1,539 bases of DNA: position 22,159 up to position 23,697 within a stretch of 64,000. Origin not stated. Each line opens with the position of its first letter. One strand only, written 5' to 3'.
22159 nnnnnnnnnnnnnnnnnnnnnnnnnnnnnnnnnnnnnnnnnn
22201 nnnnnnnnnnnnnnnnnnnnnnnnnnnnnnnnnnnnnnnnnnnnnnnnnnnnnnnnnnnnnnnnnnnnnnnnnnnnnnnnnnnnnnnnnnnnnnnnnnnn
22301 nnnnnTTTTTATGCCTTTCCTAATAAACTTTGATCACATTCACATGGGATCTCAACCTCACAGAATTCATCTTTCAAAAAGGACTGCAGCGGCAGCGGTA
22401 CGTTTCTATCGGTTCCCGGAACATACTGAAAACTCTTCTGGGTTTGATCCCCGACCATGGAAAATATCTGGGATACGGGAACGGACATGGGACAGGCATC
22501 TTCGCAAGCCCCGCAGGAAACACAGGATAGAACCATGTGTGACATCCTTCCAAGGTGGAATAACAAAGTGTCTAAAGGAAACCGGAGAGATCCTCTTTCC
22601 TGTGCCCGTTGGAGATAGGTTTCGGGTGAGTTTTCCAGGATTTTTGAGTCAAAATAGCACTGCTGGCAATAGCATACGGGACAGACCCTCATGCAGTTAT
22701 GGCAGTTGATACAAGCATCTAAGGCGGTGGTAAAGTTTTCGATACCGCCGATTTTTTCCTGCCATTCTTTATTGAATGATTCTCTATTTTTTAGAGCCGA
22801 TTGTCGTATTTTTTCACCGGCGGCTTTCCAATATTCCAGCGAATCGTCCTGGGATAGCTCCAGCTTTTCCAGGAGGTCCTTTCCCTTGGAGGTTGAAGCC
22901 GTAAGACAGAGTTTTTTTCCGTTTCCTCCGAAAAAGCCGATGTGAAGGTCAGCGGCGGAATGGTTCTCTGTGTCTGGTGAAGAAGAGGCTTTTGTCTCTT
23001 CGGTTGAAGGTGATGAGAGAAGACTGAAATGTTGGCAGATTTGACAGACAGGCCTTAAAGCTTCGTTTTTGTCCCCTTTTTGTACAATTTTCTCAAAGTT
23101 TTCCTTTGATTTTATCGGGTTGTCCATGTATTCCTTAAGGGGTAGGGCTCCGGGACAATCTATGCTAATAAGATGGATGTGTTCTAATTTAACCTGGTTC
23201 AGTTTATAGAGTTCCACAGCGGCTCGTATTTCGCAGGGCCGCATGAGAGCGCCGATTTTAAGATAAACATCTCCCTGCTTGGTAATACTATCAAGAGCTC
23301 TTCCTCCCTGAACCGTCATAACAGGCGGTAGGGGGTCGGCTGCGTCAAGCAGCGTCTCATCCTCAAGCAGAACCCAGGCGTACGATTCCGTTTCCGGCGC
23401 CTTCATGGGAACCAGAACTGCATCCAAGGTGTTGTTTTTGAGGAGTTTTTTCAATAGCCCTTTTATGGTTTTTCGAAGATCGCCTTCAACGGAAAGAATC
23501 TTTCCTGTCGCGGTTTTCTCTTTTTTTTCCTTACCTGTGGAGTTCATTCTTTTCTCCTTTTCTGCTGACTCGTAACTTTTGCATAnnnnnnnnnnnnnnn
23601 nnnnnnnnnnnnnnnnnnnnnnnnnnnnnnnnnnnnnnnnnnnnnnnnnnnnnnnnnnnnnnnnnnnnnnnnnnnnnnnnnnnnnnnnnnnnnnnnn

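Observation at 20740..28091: Soluble Qmo/Hdr-like flavin-FeS module (2 HdrA-like, 2 MvhD, 2 AsrA/FrhB-like) in one operon with TusA, DsrE-like and an ArsR regulator; no HdrBC, QmoC or other membrane subunit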

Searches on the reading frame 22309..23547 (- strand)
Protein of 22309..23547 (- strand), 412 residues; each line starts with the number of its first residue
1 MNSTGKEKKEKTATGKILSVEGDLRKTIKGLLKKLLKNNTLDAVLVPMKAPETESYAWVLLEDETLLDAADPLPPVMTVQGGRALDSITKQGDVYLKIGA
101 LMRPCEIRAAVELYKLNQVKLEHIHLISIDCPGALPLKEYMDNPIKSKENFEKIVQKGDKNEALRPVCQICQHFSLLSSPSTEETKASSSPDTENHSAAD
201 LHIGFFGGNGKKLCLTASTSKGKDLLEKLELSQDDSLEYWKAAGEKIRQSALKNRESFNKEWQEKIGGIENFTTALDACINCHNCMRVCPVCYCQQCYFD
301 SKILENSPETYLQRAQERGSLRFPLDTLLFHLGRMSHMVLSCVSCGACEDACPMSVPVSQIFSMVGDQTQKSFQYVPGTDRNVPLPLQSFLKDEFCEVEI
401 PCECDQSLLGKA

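Call 3: search_protein_families(library=pfam, proteins=[window:22309-23547:-], max_evalue=0.01)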
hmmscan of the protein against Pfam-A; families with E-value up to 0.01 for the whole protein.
window:22309-23547:- (412 aa): 12 families
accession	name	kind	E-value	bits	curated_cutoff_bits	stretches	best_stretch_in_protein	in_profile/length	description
PF12838.12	Fer4_7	-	2.1e-08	35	27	1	342-355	2-15/52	4Fe-4S dicluster domain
PF13183.11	Fer4_8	-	6.6e-08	33.4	27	1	276-356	2-68/68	4Fe-4S dicluster domain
PF12797.12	Fer4_2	-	1.2e-07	31.7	24.5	2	340-353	8-21/22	4Fe-4S binding domain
PF00037.32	Fer4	-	2.7e-07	30.6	21.1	2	342-354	8-20/24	4Fe-4S binding domain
PF13237.11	Fer4_10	-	7e-07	29.5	25.5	1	341-360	8-22/53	4Fe-4S dicluster domain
PF13187.11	Fer4_9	-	1e-05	25.9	27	1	278-355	1-50/52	4Fe-4S dicluster domain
PF13534.11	Fer4_17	-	2.1e-05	25.4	22.2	1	278-356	1-60/61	4Fe-4S dicluster domain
PF13484.11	Fer4_16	-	9.9e-05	23.5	30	0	342-356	2-16/66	4Fe-4S double cluster binding domain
PF13746.11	Fer4_18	-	0.00085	19.9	27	0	272-291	54-73/114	4Fe-4S dicluster domain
PF12800.12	Fer4_4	-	0.001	19.7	24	1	341-354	3-16/17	4Fe-4S binding domain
PF14697.11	Fer4_21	-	0.0085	16.6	35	0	273-294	35-56/59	4Fe-4S dicluster domain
PF12837.12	Fer4_6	-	0.0099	16.2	25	0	341-356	8-23/24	4Fe-4S binding domain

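Call 4: search_protein_families(library=ncbifam, proteins=[window:22309-23547:-], max_evalue=0.01)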
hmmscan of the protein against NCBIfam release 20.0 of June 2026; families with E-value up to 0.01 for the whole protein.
window:22309-23547:- (412 aa): 19 families
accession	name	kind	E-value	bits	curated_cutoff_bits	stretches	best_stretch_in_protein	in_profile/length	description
TIGR02176.1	pyruv_ox_red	equivalog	8.9e-07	27.1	911.35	1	274-355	680-754/1167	pyruvate:ferredoxin (flavodoxin) oxidoreductase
NF058577.1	FdxA_fam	equivalog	3e-06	27.3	65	1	341-355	8-22/52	4Fe-4S ferredoxin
NF004898.0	PRK06259.1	equivalog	1.4e-05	23.9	385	1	245-358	106-204/488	fumarate reductase (CoM/CoB) subunit TfrB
NF038196.1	ferrodoxin_EFR1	subfamily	3.2e-05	24.1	75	0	258-291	166-198/242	EFR1 family ferrodoxin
TIGR01971.1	NuoI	subfamily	4.4e-05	23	113.05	0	340-363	81-105/121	NADH-quinone oxidoreductase, chain I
NF045480.1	FdxA_Actino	equivalog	0.00015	22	125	0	341-355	39-53/107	ferredoxin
NF004537.0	PRK05888.1-3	equivalog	0.00027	20.5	163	0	270-291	61-82/204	NADH-quinone oxidoreductase subunit NuoI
NF008369.0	PRK11168.1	equivalog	0.00027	19.9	278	1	273-366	7-84/401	anaerobic glycerol-3-phosphate dehydrogenase subunit C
TIGR02745.1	ccoG_rdxA_fixG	equivalog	0.00048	19.2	316.7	0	275-291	229-245/435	cytochrome c oxidase accessory protein CcoG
NF042909.1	FMH_DH_FwdF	exception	0.0006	19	375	0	341-355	16-30/336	tungsten-dependent formylmethanofuran dehydrogenase subunit FwdF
NF010071.0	PRK13552.1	equivalog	0.0009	18.6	264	1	272-365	144-231/241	fumarate reductase iron-sulfur subunit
TIGR00403.1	ndhI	equivalog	0.001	18.7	302.35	0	275-291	60-76/183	NAD(P)H-quinone oxidoreductase subunit I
NF041165.1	ZFX_Thplmales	equivalog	0.0014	19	280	0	243-292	32-82/144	zinc-containing ferredoxin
TIGR00314.1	cdhA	equivalog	0.0032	15.3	781.3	0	334-370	431-467/784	CO dehydrogenase/acetyl-CoA synthase complex subunit alpha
NF040864.1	HgcB_ferredoxin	equivalog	0.0036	17.1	99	0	273-291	10-28/93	mercury methylation ferredoxin HgcB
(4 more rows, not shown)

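Call 6: find_homologous_proteins(query=window:22309-23547:-)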
Query window:22309-23547:- (412 aa): 1220 proteins with E <= 0.001 among 8000 candidates; the best 120 are listed.
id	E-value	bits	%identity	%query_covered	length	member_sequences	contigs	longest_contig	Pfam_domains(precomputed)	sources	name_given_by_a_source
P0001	1.3e-279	945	100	100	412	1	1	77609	PF12797.13,PF00037.33,PF12838.13,PF13237.12,PF13183.12,PF13187.12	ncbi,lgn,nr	ncbi:MAG: 4Fe-4S dicluster domain-containing protein [Candidatus Aminicenantes bacterium]|nr:4Fe-4S 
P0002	3.0e-199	680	71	100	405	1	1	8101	PF12797.13,PF00037.33,PF13237.12,PF13183.12,PF13187.12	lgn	-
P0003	1.6e-168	579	61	100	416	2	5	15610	PF12797.13,PF00037.33,PF13183.12,PF13187.12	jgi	jgi:formate dehydrogenase subunit beta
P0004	5.4e-164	564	61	98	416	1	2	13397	PF12797.13,PF00037.33,PF12838.13,PF13534.12,PF13183.12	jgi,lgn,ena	-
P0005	1.0e-161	557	58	100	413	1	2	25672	PF12797.13,PF00037.33,PF13237.12,PF13183.12,PF13187.12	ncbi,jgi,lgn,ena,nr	ncbi:MAG: 4Fe-4S dicluster domain-containing protein [Candidatus Aminicenantes bacterium]|nr:4Fe-4S 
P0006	1.9e-161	556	59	100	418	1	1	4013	PF12797.13,PF00037.33,PF13534.12,PF13237.12,PF13183.12,PF13187.12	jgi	jgi:formate dehydrogenase subunit beta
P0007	5.5e-161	554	59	99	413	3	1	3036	PF12797.13,PF00037.33,PF12838.13,PF13534.12,PF13183.12,PF13187.12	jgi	jgi:formate dehydrogenase subunit beta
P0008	2.0e-160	552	59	100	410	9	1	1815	PF12797.13,PF00037.33,PF13534.12,PF13237.12,PF13183.12,PF13187.12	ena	-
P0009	2.7e-160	552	59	100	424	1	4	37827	PF12797.13,PF00037.33,PF12838.13,PF13534.12,PF13237.12,PF13183.12,PF13187.12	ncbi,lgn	-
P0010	4.6e-160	551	59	100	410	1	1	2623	PF12797.13,PF00037.33,PF13534.12,PF13237.12,PF13183.12,PF13187.12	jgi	-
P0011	1.0e-158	547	59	100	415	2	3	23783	PF12797.13,PF00037.33,PF13237.12,PF13183.12,PF13187.12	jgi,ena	-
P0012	3.1e-158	545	56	100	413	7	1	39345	PF12797.13,PF00037.33,PF12838.13,PF13237.12,PF13183.12,PF13187.12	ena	-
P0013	7.1e-158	544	59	97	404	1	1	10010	PF12797.13,PF00037.33,PF13237.12,PF13183.12,PF13187.12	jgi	-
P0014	2.4e-156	539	59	97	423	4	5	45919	PF12797.13,PF00037.33,PF13237.12,PF13183.12,PF13187.12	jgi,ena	jgi:formate dehydrogenase subunit beta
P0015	2.6e-156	539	58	100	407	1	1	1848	PF12797.13,PF00037.33,PF13237.12,PF13183.12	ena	-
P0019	1.7e-154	533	57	100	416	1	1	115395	PF12797.13,PF00037.33,PF12838.13,PF13237.12,PF13183.12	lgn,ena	-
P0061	9.4e-142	491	55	92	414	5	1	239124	PF12797.13,PF13237.12,PF13183.12,PF13187.12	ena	-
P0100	3.6e-114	400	54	80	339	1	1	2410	PF17179.10,PF12797.13,PF00037.33,PF12838.13,PF13237.12,PF13183.12,PF13187.12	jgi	jgi:formate dehydrogenase subunit beta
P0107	3.9e-113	397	48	94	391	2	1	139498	PF04432.19,PF00037.33,PF12838.13,PF13237.12,PF13183.12,PF13187.12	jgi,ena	-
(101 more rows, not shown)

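Call 8: find_encoding_contigs(protein=P0001, flank=10000, max_places=3)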
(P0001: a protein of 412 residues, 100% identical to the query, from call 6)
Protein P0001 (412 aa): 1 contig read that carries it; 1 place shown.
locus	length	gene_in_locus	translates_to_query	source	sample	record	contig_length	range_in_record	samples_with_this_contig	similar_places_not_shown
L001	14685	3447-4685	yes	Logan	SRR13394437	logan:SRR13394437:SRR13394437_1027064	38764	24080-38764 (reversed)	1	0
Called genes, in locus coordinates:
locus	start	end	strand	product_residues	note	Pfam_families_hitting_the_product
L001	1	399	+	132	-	?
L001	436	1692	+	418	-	PF07992:Pyr_redox_2 (faint), PF12831:FAD_oxidored (weak), PF13450:NAD_binding_8 (weak), PF12838:Fer4_7 (weak)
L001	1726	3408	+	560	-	PF13738:Pyr_redox_3 (weak), PF00890:FAD_binding_2 (weak), PF01266:DAO (weak), PF07992:Pyr_redox_2, PF12831:FAD_oxidored (weak), PF13237:Fer4_10 (weak), PF14697:Fer4_21 (weak), PF12838:Fer4_7, +4 more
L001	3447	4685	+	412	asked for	PF12838:Fer4_7 (faint), PF00037:Fer4 (faint), PF12797:Fer4_2 (faint), PF13183:Fer4_8, PF13187:Fer4_9 (weak), PF13237:Fer4_10 (faint)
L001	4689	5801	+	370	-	PF04432:FrhB_FdhB_C (weak)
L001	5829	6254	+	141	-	PF02662:FlpD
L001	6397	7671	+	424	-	PF00109:ketoacyl-synt, PF00108:Thiolase_N (faint), PF02801:Ketoacyl-synt_C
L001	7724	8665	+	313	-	PF00149:Metallophos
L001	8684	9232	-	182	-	PF07977:FabA, PF22818:ApeI-like (weak)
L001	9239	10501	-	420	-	PF00155:Aminotran_1_2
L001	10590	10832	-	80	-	PF00550:PP-binding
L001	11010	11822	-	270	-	PF00106:adh_short, PF13561:adh_short_C2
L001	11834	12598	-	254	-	PF00378:ECH_1, PF16113:ECH_2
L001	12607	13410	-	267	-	PF00378:ECH_1, PF16113:ECH_2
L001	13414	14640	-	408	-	PF01154:HMG_CoA_synt_N, PF08540:HMG_CoA_synt_C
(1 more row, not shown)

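Call 9: search_solved_structures(query=window:22309-23547:-, max_evalue=1, show_alignments=2)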
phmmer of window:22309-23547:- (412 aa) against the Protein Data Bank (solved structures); distinct sequences matched with E-value up to 1: 58.
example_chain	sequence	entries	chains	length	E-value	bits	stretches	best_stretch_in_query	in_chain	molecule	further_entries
9t1s_M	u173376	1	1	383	1.3e-37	133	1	21-385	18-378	formate dehydrogenase (coenzyme F420)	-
8rvu_E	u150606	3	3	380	9.7e-24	87.3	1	13-388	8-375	Formate dehydrogenase, beta subunit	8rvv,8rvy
7bkb_E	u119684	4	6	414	1.2e-17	67.3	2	273-393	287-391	Formate dehydrogenase, beta subunit (F420)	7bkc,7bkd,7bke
6cin_A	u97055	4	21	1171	0.014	17.6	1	277-358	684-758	PYRUVATE-FERREDOXIN OXIDOREDUCTASE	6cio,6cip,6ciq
5xmj_B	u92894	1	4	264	0.016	17.4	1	269-362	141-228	Succinate dehydrogenase iron-sulfur subunit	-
9lut_C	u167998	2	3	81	0.033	16.4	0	341-373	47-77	Photosystem I iron-sulfur center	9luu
7f4v_aC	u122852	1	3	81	0.066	15.4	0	276-301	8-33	Photosystem I iron-sulfur center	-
9e0j_K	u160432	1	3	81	0.08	15.2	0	276-301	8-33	Photosystem I iron-sulfur center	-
1clf_A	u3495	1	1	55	0.1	14.8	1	272-292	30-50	FERREDOXIN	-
8jze_c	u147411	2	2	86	0.11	14.7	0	337-372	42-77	Photosystem I PsaC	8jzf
8jw0_c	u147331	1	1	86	0.11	14.7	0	339-372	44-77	Photosystem I PsaC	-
1fca_A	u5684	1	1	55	0.14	14.3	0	341-356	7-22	FERREDOXIN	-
1fdn_A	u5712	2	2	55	0.15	14.2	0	341-356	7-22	FERREDOXIN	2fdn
6l4u_C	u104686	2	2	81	0.21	13.8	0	337-361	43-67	Photosystem I iron-sulfur center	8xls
8zeh_c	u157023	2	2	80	0.22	13.7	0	337-361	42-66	Photosystem I iron-sulfur center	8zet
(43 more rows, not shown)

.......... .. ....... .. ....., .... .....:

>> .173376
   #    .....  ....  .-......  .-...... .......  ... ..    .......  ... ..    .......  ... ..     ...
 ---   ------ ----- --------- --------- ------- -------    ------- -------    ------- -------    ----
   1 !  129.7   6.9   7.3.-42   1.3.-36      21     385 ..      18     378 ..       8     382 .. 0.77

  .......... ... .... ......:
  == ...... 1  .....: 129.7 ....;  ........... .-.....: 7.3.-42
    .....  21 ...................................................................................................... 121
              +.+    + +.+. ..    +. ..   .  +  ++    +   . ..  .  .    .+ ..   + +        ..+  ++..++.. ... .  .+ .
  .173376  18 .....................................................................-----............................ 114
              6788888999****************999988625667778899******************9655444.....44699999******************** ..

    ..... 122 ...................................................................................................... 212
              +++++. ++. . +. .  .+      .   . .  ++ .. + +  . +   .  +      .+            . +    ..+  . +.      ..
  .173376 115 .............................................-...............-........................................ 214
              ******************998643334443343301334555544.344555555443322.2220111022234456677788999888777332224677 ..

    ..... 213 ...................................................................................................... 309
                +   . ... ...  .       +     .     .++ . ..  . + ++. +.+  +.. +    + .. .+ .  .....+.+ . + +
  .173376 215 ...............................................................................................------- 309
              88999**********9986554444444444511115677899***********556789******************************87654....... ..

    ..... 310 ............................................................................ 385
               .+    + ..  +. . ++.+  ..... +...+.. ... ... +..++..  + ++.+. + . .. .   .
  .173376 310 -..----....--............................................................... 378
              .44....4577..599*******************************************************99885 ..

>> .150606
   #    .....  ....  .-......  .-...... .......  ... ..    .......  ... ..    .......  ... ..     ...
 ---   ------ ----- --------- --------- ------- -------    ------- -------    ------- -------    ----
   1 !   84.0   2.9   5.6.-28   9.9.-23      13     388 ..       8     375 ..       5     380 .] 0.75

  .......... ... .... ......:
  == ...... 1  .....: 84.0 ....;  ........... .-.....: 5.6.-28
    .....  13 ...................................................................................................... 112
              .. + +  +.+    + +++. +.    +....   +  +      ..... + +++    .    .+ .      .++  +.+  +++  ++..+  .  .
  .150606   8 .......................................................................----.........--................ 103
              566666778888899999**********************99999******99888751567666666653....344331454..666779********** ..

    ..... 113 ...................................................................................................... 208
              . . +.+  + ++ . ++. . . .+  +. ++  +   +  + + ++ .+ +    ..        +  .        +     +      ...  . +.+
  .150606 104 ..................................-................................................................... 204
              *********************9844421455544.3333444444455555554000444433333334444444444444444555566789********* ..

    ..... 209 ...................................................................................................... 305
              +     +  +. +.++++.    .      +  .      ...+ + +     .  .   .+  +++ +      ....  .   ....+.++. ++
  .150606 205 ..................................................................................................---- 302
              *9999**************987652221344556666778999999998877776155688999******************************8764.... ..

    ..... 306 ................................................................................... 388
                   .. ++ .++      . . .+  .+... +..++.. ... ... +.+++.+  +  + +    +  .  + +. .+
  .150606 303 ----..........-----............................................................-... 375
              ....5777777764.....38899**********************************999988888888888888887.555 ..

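Call 14: find_encoding_contigs(protein=P0019, flank=9000, max_places=2)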
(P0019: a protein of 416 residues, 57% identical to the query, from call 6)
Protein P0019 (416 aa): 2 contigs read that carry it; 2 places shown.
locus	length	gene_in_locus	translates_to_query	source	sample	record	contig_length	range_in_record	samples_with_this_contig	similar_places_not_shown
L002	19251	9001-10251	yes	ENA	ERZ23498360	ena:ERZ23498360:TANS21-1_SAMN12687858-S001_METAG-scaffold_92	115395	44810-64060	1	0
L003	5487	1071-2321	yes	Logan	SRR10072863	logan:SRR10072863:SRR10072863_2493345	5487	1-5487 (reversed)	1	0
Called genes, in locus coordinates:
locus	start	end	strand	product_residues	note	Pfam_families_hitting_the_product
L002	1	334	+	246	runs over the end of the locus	PF13938:DUF4213, PF04016:DUF364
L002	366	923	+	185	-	PF00132:Hexapep (weak), PF25084:LbH_EIF2B (faint), PF25087:GMPPB_C (weak)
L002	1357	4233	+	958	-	PF14870:PSII_BNR (faint), PF02012:BNR (faint), PF15902:Sortilin-Vps10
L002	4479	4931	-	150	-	-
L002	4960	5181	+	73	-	PF02635:DsrE (weak), PF13686:DrsE_2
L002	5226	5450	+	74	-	PF01206:TusA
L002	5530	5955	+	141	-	PF02662:FlpD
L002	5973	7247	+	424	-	PF00070:Pyr_redox (faint), PF00890:FAD_binding_2 (weak), PF01494:FAD_binding_3 (faint), PF03486:HI0933_like (weak), PF07992:Pyr_redox_2 (faint), PF12831:FAD_oxidored (weak), PF13450:NAD_binding_8 (weak), PF12838:Fer4_7 (weak)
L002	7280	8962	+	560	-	PF00890:FAD_binding_2 (weak), PF01266:DAO (weak), PF07992:Pyr_redox_2, PF12831:FAD_oxidored, PF13450:NAD_binding_8 (faint), PF14697:Fer4_21 (weak), PF12838:Fer4_7, PF13187:Fer4_9, +3 more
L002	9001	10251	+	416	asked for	PF12838:Fer4_7 (faint), PF12797:Fer4_2 (faint), PF13237:Fer4_10 (faint), PF00037:Fer4 (faint), PF13183:Fer4_8 (weak)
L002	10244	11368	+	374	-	PF04432:FrhB_FdhB_C, PF12838:Fer4_7 (faint), PF13183:Fer4_8 (weak)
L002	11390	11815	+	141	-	PF02662:FlpD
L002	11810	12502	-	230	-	PF13568:OMP_b-brl_2, PF13505:OMP_b-brl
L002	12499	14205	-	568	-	PF01019:G_glu_transpept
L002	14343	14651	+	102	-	PF03551:PadR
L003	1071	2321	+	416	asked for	PF12838:Fer4_7 (faint), PF12797:Fer4_2 (faint), PF13237:Fer4_10 (faint), PF00037:Fer4 (faint), PF13183:Fer4_8 (weak)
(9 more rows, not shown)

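Call 15: find_encoding_contigs(protein=P0061, flank=9000, max_places=2)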
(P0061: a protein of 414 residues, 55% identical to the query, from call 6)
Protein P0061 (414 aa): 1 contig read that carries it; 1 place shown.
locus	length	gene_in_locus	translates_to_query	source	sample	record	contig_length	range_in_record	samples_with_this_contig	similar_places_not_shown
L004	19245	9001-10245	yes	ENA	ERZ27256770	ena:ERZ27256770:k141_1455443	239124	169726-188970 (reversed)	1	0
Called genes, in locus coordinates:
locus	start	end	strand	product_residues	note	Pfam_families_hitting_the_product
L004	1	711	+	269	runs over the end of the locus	PF00142:Fer4_NifH (faint), PF01656:CbiA, PF02374:ArsA_ATPase, PF09140:MipZ (weak), PF10609:ParA, PF13614:AAA_31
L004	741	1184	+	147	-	PF08821:CGGC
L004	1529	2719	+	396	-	PF01053:Cys_Met_Meta_PP, PF00155:Aminotran_1_2 (faint), PF00266:Aminotran_5 (weak)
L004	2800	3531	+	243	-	PF00753:Lactamase_B, PF23023:Anti-Pycsar_Apyc1 (weak)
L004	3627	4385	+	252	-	PF14358:DUF4405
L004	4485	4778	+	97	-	PF01022:HTH_5, PF12840:HTH_20 (weak)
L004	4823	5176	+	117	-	PF02635:DsrE, PF13686:DrsE_2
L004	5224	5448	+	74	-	PF01206:TusA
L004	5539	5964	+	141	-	PF02662:FlpD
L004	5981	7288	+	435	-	PF00070:Pyr_redox (faint), PF00890:FAD_binding_2 (weak), PF07992:Pyr_redox_2 (weak), PF12831:FAD_oxidored (weak), PF13450:NAD_binding_8 (weak), PF12838:Fer4_7 (weak)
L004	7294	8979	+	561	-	PF00890:FAD_binding_2 (weak), PF07992:Pyr_redox_2, PF12831:FAD_oxidored, PF13237:Fer4_10 (weak), PF14697:Fer4_21 (weak), PF12838:Fer4_7, PF13187:Fer4_9 (weak), PF00037:Fer4 (weak), +2 more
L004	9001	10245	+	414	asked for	PF12797:Fer4_2 (faint), PF13183:Fer4_8, PF13237:Fer4_10 (faint), PF13187:Fer4_9 (weak)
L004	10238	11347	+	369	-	PF04432:FrhB_FdhB_C (faint)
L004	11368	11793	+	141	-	PF02662:FlpD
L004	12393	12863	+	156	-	PF01592:NifU_N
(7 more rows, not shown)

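Call 16: find_encoding_contigs(protein=P0107, flank=9000, max_places=2)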
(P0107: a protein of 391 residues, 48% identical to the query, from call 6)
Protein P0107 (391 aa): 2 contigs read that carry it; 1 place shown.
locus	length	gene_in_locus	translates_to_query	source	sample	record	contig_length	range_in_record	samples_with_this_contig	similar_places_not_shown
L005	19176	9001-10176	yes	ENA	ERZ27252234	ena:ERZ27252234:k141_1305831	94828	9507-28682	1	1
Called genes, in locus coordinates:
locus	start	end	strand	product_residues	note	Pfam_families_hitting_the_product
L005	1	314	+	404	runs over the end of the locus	-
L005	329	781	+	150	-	PF00581:Rhodanese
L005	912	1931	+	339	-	PF00581:Rhodanese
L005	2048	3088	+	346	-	PF07396:Porin_O_P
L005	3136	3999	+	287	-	PF00581:Rhodanese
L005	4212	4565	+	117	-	PF13686:DrsE_2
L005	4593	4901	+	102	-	PF12840:HTH_20 (weak), PF01022:HTH_5, PF12802:MarR_2 (weak), PF13412:HTH_24 (weak), PF13518:HTH_28 (weak), PF01978:TrmB (weak)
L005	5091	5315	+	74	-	PF01206:TusA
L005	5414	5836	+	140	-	PF02662:FlpD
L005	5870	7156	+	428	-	PF07992:Pyr_redox_2 (faint), PF12831:FAD_oxidored (weak), PF13450:NAD_binding_8 (weak), PF12838:Fer4_7 (weak)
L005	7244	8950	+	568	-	PF00890:FAD_binding_2, PF01134:GIDA (faint), PF01266:DAO (weak), PF07992:Pyr_redox_2, PF12831:FAD_oxidored, PF12838:Fer4_7, PF13187:Fer4_9 (weak), PF13237:Fer4_10 (weak), +3 more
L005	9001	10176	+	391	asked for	PF04432:FrhB_FdhB_C (faint), PF13237:Fer4_10 (faint), PF12838:Fer4_7 (faint), PF13183:Fer4_8, PF00037:Fer4 (faint), PF13187:Fer4_9 (weak)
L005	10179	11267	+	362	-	PF04432:FrhB_FdhB_C (faint), PF13183:Fer4_8 (faint)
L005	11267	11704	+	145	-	PF02662:FlpD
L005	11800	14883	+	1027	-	PF07992:Pyr_redox_2 (weak), PF12831:FAD_oxidored (weak), PF13450:NAD_binding_8 (weak), PF00037:Fer4 (weak), PF00890:FAD_binding_2, PF07992:Pyr_redox_2, PF12831:FAD_oxidored, PF13450:NAD_binding_8, +20 more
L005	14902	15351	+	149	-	PF02662:FlpD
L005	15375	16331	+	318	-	PF04432:FrhB_FdhB_C (weak), PF13187:Fer4_9 (faint), PF13237:Fer4_10 (faint), PF12797:Fer4_2 (faint), PF13746:Fer4_18 (faint), PF00037:Fer4 (faint), PF13183:Fer4_8 (weak)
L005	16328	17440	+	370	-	PF13746:Fer4_18 (faint), PF13187:Fer4_9 (faint), PF14697:Fer4_21 (faint), PF00037:Fer4 (faint), PF12797:Fer4_2 (faint), PF13183:Fer4_8 (faint), PF13237:Fer4_10 (faint), PF17179:Fer4_22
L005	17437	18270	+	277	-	PF00970:FAD_binding_6 (weak), PF00175:NAD_binding_1, PF10418:DHODB_Fe-S_bind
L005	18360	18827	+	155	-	PF13183:Fer4_8, PF13237:Fer4_10 (weak), PF13187:Fer4_9 (weak), PF13534:Fer4_17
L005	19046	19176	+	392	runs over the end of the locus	PF00291:PALP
